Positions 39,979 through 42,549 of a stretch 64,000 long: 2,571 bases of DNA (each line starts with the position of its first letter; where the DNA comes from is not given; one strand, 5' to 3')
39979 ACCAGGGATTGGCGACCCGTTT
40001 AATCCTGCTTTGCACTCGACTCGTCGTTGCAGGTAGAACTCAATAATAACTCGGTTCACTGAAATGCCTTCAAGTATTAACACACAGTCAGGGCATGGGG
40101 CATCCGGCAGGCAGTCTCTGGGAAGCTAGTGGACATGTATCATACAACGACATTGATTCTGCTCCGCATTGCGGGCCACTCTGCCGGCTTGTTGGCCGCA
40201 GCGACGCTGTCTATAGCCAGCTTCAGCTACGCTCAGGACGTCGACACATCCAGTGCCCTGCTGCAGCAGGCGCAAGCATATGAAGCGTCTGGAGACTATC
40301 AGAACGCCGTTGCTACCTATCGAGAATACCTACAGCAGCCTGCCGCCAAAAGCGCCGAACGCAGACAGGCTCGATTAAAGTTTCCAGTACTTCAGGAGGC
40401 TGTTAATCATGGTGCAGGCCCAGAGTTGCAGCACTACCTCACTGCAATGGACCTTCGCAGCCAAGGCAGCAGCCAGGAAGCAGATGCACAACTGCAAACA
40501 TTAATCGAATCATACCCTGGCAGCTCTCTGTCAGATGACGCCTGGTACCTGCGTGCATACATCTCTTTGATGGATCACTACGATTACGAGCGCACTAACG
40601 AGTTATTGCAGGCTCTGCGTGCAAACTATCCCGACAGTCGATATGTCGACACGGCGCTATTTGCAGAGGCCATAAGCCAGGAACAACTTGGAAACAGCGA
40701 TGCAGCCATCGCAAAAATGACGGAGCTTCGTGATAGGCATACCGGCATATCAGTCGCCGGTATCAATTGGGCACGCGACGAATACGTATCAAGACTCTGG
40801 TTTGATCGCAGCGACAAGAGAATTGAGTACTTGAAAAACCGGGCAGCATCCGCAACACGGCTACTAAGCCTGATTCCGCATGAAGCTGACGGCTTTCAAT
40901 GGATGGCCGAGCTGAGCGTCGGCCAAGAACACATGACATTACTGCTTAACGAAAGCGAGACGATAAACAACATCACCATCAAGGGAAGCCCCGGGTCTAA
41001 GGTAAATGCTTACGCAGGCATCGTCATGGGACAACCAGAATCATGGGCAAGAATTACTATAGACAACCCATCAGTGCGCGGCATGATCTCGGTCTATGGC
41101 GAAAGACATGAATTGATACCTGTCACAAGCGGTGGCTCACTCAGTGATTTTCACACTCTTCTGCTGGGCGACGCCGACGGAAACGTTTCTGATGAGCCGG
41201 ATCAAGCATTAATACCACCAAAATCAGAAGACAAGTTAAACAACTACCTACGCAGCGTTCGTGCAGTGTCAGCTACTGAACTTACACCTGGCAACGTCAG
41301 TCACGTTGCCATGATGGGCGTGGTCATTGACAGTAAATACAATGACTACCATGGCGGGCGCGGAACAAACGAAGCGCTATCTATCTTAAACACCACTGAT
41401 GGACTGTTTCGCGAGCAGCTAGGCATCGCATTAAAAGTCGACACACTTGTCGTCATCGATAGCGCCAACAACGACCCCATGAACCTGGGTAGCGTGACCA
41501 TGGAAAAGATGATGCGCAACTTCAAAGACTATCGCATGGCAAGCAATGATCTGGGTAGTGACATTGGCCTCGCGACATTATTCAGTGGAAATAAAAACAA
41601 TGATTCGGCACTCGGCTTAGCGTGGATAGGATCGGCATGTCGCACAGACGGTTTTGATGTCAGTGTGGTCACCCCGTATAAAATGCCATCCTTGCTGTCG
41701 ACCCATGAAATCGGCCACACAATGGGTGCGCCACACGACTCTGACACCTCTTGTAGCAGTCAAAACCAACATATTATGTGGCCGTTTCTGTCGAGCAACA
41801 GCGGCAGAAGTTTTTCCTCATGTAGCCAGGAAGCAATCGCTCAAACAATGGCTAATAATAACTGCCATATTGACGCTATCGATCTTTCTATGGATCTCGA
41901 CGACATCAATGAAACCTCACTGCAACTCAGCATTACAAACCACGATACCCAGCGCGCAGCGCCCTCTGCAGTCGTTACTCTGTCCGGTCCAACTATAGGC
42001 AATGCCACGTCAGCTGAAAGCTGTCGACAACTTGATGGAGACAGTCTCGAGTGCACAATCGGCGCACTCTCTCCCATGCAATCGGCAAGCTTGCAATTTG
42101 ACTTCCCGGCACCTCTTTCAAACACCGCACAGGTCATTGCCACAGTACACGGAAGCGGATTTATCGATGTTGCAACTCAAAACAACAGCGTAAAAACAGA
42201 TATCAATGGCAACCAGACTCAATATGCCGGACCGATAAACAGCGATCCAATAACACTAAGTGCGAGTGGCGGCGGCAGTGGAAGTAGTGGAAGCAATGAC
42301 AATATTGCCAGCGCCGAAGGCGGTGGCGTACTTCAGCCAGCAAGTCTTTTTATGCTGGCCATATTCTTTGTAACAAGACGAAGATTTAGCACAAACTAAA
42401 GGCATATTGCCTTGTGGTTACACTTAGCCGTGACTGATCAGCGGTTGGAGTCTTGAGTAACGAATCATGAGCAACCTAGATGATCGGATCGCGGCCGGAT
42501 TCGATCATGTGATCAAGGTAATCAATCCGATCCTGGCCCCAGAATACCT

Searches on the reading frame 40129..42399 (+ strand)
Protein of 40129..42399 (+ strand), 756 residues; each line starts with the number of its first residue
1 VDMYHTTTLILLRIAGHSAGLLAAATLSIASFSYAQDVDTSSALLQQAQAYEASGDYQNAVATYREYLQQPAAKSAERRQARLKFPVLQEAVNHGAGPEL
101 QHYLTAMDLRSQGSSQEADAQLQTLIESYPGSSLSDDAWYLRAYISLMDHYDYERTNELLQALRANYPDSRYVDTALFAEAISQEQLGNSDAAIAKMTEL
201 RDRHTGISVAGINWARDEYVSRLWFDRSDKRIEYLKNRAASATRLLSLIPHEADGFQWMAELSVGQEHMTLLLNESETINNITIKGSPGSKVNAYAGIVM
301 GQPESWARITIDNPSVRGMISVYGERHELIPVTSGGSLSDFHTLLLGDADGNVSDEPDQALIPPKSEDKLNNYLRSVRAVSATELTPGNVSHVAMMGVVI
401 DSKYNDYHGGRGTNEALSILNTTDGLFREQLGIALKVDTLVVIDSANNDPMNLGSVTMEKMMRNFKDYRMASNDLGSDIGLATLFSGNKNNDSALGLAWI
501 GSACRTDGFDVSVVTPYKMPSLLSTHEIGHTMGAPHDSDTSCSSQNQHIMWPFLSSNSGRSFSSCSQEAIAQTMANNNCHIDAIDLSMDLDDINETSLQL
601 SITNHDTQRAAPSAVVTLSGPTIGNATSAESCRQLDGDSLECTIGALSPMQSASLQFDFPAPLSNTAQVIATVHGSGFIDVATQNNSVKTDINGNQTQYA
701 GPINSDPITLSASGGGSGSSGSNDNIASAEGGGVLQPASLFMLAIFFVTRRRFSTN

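Call 64: search_protein_families(library=pfam, proteins=[window:40129-42399:+], max_evalue=0.001)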
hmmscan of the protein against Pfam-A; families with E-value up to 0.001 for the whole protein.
window:40129-42399:+ (756 aa): 8 families
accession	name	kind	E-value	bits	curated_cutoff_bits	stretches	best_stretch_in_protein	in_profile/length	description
PF13688.12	Reprolysin_5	-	4.8e-17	63.3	27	1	392-555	4-189/196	Metallo-peptidase family M12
PF01421.25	Reprolysin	-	5.1e-13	49.9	20.8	1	396-577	5-191/200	Reprolysin (M12B) family zinc metalloprotease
PF13174.12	TPR_6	-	1.5e-12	47.7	26.3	0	43-70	2-29/33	Tetratricopeptide repeat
PF13582.12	Reprolysin_3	-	5.9e-12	46.6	22.4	1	418-537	6-123/123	Metallo-peptidase family M12B Reprolysin-like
PF13583.11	Reprolysin_4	-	2.6e-11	44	22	1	392-576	3-186/203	Metallo-peptidase family M12B Reprolysin-like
PF13574.12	Reprolysin_2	-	3.9e-11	43.6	27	1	416-574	8-193/195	Metallo-peptidase family M12B Reprolysin-like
PF13432.12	TPR_16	-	1.5e-05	25.7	32.7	0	103-147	1-42/65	Tetratricopeptide repeat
PF13428.12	TPR_14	-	0.00011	23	23.5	0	43-82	3-43/44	Tetratricopeptide repeat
